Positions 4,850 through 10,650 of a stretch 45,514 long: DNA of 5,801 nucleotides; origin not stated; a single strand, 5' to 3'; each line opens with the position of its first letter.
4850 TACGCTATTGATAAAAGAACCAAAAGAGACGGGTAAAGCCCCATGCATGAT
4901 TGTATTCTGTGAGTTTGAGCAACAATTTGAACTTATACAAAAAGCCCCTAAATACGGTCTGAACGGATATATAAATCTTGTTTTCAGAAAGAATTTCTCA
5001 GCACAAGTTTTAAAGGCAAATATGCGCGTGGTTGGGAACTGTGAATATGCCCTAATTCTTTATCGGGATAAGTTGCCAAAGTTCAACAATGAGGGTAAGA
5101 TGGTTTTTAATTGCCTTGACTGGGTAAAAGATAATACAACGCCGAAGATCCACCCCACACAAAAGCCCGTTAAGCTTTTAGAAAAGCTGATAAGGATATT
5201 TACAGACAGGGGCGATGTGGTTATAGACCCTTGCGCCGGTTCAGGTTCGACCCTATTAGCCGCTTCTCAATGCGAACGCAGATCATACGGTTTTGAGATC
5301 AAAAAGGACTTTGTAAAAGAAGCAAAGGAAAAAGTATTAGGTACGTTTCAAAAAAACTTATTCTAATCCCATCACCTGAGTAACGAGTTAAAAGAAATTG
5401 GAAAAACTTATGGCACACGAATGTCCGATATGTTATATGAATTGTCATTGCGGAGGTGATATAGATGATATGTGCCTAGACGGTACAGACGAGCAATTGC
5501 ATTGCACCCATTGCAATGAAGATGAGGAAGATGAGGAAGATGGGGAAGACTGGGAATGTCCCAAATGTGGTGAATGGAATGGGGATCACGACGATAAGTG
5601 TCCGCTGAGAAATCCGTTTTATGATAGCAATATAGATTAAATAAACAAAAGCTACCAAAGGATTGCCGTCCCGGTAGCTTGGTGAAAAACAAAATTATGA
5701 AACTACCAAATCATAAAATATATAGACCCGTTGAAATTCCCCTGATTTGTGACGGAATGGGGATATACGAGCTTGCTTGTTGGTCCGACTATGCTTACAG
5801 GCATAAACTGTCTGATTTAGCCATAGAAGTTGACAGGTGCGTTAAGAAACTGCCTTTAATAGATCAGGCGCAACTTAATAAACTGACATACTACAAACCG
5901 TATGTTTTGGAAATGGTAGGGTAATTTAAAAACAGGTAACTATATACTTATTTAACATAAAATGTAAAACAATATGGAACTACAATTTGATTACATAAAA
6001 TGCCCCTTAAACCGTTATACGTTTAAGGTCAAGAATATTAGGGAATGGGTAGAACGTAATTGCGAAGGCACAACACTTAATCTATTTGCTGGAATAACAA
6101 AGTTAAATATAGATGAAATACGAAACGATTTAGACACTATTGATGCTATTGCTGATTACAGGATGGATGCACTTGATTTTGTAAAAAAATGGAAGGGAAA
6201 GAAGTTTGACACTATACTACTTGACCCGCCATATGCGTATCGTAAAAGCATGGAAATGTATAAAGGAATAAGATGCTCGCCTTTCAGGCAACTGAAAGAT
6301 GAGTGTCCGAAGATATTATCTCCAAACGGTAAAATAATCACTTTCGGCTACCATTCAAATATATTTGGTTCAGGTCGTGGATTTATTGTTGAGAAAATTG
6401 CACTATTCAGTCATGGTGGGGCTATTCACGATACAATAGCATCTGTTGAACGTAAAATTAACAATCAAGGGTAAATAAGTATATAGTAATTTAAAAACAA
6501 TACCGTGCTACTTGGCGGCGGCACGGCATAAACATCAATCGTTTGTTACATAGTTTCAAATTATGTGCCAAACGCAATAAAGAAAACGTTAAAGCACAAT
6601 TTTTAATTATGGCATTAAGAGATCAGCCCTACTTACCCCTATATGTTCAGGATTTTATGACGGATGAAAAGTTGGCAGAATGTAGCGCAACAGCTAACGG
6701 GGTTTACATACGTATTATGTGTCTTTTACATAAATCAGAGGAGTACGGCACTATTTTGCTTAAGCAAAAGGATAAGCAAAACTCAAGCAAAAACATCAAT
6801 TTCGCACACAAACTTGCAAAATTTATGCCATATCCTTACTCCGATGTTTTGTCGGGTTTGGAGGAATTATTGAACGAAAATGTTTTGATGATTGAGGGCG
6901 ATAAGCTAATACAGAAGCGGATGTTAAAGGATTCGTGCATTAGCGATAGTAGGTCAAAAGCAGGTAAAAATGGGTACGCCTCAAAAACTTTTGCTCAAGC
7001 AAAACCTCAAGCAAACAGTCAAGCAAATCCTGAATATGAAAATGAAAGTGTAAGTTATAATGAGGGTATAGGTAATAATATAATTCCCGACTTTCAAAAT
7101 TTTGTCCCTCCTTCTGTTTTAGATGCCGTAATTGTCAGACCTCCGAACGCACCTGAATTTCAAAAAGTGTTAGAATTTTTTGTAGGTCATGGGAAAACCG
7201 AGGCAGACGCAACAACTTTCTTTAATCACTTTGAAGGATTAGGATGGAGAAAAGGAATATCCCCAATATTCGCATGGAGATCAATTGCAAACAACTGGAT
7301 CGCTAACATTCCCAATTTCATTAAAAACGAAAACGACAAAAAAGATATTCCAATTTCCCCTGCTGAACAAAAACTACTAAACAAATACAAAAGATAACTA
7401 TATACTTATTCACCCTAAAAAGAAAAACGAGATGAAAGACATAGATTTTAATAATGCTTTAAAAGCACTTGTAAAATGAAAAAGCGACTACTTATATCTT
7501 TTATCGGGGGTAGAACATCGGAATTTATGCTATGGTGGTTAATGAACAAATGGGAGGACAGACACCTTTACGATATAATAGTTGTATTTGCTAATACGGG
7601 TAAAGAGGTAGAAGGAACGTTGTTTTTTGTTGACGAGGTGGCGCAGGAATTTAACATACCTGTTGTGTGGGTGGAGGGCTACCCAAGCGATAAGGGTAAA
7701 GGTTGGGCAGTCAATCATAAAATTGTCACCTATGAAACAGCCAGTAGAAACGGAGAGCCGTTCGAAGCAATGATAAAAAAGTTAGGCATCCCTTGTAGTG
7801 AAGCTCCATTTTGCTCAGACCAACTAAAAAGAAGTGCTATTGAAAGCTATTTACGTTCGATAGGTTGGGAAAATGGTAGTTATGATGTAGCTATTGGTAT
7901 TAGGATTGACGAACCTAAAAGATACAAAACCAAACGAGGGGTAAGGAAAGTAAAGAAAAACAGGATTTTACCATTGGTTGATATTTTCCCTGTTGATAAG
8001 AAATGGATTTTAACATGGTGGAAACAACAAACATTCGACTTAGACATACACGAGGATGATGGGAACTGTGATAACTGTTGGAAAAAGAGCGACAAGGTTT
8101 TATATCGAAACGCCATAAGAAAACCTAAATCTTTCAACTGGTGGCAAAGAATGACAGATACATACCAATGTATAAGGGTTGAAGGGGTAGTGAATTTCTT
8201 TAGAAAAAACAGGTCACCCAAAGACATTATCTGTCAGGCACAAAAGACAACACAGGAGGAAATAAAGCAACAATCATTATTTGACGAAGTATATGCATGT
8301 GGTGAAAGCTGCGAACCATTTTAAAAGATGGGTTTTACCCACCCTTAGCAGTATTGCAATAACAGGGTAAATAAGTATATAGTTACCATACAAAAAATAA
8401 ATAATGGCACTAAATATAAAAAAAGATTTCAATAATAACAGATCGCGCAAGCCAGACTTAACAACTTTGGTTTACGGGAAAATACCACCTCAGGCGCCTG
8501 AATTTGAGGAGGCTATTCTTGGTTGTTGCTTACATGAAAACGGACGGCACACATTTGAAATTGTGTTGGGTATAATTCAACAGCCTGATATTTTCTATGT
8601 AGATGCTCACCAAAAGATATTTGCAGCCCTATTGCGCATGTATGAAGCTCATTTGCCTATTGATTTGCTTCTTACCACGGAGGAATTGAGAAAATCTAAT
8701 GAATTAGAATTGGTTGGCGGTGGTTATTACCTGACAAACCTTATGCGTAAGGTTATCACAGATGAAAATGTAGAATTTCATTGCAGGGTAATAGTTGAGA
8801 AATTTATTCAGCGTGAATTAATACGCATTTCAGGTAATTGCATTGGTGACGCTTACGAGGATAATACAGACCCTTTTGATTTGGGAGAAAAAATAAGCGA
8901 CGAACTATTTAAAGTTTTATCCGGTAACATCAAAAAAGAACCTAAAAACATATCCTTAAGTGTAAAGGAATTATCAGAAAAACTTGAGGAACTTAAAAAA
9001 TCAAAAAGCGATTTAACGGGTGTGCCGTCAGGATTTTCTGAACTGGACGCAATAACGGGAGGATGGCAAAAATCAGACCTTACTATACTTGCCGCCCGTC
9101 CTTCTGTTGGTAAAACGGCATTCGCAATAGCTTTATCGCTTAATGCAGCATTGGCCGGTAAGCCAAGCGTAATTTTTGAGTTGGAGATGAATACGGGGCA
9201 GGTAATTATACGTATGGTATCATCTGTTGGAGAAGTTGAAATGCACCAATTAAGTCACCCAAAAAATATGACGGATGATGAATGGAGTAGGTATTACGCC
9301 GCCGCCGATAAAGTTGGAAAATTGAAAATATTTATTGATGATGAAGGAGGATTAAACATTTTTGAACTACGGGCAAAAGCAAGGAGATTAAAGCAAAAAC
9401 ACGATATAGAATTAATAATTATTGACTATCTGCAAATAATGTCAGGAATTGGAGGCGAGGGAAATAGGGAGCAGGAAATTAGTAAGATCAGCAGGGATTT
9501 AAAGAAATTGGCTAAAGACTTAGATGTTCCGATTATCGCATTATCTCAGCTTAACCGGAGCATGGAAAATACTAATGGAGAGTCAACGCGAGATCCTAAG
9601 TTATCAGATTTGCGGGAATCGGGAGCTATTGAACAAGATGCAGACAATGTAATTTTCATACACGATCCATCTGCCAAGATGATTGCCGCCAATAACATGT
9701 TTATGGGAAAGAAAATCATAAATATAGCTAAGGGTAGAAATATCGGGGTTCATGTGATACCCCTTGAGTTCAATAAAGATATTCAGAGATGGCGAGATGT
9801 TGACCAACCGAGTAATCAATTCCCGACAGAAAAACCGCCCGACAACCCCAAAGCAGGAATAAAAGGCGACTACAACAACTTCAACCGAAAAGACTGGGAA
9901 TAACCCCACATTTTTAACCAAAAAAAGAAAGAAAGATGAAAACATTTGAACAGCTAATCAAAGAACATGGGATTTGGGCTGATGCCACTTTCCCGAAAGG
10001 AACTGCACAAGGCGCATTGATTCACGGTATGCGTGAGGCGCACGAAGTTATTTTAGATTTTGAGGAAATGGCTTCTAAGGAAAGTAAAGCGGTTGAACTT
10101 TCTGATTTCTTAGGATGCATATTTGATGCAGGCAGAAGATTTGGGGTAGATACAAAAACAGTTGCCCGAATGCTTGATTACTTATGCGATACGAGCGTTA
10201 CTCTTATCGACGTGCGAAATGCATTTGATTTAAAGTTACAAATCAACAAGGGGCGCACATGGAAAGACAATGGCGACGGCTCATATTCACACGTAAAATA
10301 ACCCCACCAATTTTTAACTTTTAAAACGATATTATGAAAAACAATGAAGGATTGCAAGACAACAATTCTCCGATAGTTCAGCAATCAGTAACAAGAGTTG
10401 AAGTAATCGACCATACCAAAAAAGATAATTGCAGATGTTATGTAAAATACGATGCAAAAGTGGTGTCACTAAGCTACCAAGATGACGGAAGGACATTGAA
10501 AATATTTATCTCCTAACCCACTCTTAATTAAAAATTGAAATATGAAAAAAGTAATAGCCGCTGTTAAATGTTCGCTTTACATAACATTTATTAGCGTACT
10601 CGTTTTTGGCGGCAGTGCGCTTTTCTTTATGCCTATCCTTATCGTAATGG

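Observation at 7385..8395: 995-bp cassette carrying the PAPS-reductase-like gene has 24-bp terminal inverted repeats, a perfect 8-bp target-site duplication and a clean reconstructable empty site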

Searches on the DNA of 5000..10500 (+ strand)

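Call 17: search_dna_similar(query=window:5000-10500:+, collection=phages, mode=near)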
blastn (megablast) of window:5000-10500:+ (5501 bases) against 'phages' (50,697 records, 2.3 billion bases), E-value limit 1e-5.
No match.

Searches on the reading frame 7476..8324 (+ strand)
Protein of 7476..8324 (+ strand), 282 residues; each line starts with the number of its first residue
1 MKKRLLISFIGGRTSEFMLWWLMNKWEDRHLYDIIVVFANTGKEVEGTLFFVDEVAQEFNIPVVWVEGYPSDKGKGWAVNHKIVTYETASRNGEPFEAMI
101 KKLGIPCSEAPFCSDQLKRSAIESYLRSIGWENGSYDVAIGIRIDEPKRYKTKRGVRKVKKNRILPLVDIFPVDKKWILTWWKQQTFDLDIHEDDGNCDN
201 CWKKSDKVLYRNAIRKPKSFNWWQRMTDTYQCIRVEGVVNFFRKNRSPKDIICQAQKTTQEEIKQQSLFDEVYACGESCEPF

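Call 10: search_protein_families(library=pfam, proteins=[window:7476-8324:+], max_evalue=0.01)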
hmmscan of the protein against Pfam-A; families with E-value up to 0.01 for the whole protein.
window:7476-8324:+ (282 aa): 1 family
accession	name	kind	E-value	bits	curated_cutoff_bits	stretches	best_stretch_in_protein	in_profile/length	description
PF01507.26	PAPS_reduct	-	0.0024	18.4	22.5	0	6-161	3-127/175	Phosphoadenosine phosphosulfate reductase domain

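Call 40: find_homologous_proteins(query=window:7476-8324:+, max_evalue=1e-10)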
Query window:7476-8324:+ (282 aa): 5348 proteins with E <= 1e-10 among 5827 candidates; the best 120 are listed.
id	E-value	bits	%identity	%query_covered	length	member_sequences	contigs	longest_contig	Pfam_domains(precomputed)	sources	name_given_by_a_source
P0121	1.8e-195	666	100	100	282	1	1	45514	-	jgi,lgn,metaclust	metaclust:\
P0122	1.8e-145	502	76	100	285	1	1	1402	PF01507.26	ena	-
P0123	3.4e-140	484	74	99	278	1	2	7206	-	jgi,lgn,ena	jgi:3'-phosphoadenosine 5'-phosphosulfate sulfotransferase (PAPS reductase)/FAD synthetase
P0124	8.3e-139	480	73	99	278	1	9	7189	-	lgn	-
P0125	1.5e-138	479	72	100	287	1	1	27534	PF01507.26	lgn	-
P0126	3.7e-135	468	70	100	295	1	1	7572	-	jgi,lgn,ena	-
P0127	4.7e-133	461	69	100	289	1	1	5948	-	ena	-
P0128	6.0e-133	461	69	100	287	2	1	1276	-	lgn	-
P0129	7.5e-133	460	71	99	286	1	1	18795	-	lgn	-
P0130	2.9e-132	458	70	100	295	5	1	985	-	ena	-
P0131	5.6e-132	457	70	100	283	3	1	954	PF01507.26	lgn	-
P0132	2.4e-131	455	69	100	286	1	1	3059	-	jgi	jgi:3'-phosphoadenosine 5'-phosphosulfate sulfotransferase (PAPS reductase)/FAD synthetase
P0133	1.2e-129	450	71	94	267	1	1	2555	-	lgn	-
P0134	1.5e-129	449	69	100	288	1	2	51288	PF01507.26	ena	-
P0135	4.8e-129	448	68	100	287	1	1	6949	PF01507.26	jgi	jgi:hypothetical protein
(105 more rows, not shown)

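Call 41: find_encoding_contigs(protein=P0125, flank=4000, max_places=2)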
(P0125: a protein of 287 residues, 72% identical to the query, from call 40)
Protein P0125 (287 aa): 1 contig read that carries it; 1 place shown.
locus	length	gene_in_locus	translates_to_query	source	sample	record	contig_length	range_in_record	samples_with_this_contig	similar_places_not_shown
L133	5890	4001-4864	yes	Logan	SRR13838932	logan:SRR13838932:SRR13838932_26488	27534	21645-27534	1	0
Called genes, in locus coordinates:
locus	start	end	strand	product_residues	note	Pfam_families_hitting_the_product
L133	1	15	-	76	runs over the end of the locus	-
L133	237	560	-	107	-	-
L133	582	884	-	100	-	-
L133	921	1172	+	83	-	PF25296:Decapeptide (weak)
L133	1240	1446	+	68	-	-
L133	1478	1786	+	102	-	-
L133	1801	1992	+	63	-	PF08410:DUF1737 (weak)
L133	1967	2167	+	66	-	-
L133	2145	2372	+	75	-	-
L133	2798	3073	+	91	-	-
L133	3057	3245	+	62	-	-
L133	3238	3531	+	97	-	-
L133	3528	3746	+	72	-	-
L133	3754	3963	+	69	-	-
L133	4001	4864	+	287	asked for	PF01507:PAPS_reduct (faint)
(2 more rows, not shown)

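Call 42: find_encoding_contigs(protein=P0123, flank=4000, max_places=2)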
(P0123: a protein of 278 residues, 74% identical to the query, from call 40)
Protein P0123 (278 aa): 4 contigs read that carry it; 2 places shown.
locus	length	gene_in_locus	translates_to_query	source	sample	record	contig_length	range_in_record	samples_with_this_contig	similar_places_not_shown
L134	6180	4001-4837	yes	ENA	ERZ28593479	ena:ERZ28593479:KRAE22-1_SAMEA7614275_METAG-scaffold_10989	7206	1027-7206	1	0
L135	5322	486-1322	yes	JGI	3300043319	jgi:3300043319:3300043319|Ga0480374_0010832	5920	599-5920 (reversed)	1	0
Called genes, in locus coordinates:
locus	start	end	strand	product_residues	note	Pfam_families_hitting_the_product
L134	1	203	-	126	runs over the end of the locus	PF08299:Bac_DnaA_C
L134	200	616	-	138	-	-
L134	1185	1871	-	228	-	PF04098:Rad52_Rad22 (faint)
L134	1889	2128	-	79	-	-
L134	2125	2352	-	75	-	-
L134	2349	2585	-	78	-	-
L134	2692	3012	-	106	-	PF09643:YopX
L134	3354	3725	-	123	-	-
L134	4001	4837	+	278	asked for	-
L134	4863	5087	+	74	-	-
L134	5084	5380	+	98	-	-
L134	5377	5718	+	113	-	-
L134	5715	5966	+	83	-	-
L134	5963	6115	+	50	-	-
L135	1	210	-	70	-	?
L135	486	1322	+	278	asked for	-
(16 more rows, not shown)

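Call 43: find_encoding_contigs(protein=P0129, flank=4000, max_places=2)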
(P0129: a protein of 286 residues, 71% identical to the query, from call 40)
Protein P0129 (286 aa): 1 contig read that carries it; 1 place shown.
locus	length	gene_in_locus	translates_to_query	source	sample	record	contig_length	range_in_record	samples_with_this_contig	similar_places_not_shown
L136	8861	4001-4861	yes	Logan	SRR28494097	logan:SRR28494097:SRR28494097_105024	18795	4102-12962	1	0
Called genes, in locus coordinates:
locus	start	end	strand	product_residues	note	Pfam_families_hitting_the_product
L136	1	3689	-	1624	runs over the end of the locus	-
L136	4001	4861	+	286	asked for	-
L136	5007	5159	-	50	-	-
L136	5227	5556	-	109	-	-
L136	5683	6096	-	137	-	-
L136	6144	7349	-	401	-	PF00041:fn3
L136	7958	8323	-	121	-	-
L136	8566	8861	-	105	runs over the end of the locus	-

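Call 44: find_encoding_contigs(protein=P0134, flank=4000, max_places=2)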
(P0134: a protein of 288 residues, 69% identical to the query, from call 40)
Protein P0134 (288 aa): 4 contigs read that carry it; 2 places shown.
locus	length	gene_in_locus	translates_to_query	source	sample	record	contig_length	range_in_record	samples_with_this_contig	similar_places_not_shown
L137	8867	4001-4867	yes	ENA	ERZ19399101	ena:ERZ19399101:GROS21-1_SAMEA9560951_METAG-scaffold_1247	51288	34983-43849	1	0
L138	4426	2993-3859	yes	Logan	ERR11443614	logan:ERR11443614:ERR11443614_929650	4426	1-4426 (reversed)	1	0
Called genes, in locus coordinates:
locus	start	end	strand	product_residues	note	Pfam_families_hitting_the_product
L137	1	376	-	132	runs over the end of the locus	-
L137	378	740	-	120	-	-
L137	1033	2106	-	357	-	PF03864:Phage_cap_E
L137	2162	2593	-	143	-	PF02924:HDPD (weak)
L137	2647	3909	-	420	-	PF00574:CLP_protease (faint), PF25145:NfeD1b_N (faint), PF01343:Peptidase_S49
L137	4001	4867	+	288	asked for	PF01507:PAPS_reduct (faint)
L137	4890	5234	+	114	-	-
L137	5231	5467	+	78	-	-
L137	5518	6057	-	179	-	-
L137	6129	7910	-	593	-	PF05136:Phage_portal_2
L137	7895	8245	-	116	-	-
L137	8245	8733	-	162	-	-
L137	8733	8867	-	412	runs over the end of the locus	PF22255:Gp44-like_2nd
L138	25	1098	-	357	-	PF03864:Phage_cap_E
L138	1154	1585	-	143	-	PF02924:HDPD (weak)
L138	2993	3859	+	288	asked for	PF01507:PAPS_reduct (faint)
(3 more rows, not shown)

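Call 53: search_protein_families(library=pfam, alignment_id=A1, max_evalue=0.001)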
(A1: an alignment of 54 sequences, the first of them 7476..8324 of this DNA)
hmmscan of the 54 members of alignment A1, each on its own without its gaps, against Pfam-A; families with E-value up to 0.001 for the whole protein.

A. member 1, window:7476-8324:+ (282 aa): 0 families

B. families by the number of members that match (of 54 scanned): 32 families (the first 25 are shown)
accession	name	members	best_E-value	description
PF01555.25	N6_N4_Mtase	6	8.8e-33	DNA methylase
PF00145.23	DNA_methylase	4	1.3e-41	C-5 cytosine-specific DNA methylase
PF01507.26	PAPS_reduct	3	6.9e-23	Phosphoadenosine phosphosulfate reductase domain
PF03602.21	Cons_hypoth95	3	2.4e-05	Conserved hypothetical protein 95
PF13310.11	Virulence_RhuM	2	8.6e-111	Virulence protein RhuM family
PF07282.18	Cas12f1-like_TNB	2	6.6e-25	Cas12f1-like, TNB domain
PF01385.25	OrfB_IS605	2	3.1e-24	Probable transposase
PF12323.14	HTH_OrfB_IS605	2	1.6e-19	Helix-turn-helix domain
PF02086.21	MethyltransfD12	2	0.00011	D12 class N6 adenine-specific DNA methyltransferase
PF04002.20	RadC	1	4.2e-34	RadC-like JAB domain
PF05148.21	Methyltransf_8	1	1.6e-32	Hypothetical methyltransferase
PF02498.22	Bro-N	1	8e-26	BRO family, N-terminal domain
PF05063.20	MT-A70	1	2.7e-21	MT-A70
PF14311.12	DUF4379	1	4e-21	Probable Treble clef zinc finger domain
PF05265.19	DUF723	1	1.3e-18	Protein of unknown function (DUF723)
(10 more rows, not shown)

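Call 54: search_protein_families(library=phrogs, proteins=[window:7476-8324:+], max_evalue=0.00001)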
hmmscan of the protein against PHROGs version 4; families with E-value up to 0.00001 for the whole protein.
window:7476-8324:+ (282 aa): 2 families
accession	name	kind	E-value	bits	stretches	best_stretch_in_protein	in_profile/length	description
phrog_424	-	moron, auxiliary metabolic gene and host takeover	1.8e-46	160.1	1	2-281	160-416/460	phosphoadenosine phosphosulfate reductase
phrog_33262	-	moron, auxiliary metabolic gene and host takeover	2.6e-28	99.8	1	7-281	5-273/495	phosphoadenosine phosphosulfate reductase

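Call 61: search_protein_families(library=ncbifam, proteins=[window:7476-8324:+], max_evalue=0.001)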
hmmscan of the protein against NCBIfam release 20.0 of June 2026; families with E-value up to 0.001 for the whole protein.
window:7476-8324:+ (282 aa): 0 families

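Call 62: search_solved_structures(query=window:7476-8324:+, max_evalue=0.01)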
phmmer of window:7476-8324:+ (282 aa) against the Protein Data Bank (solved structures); distinct sequences matched with E-value up to 0.01: 0.
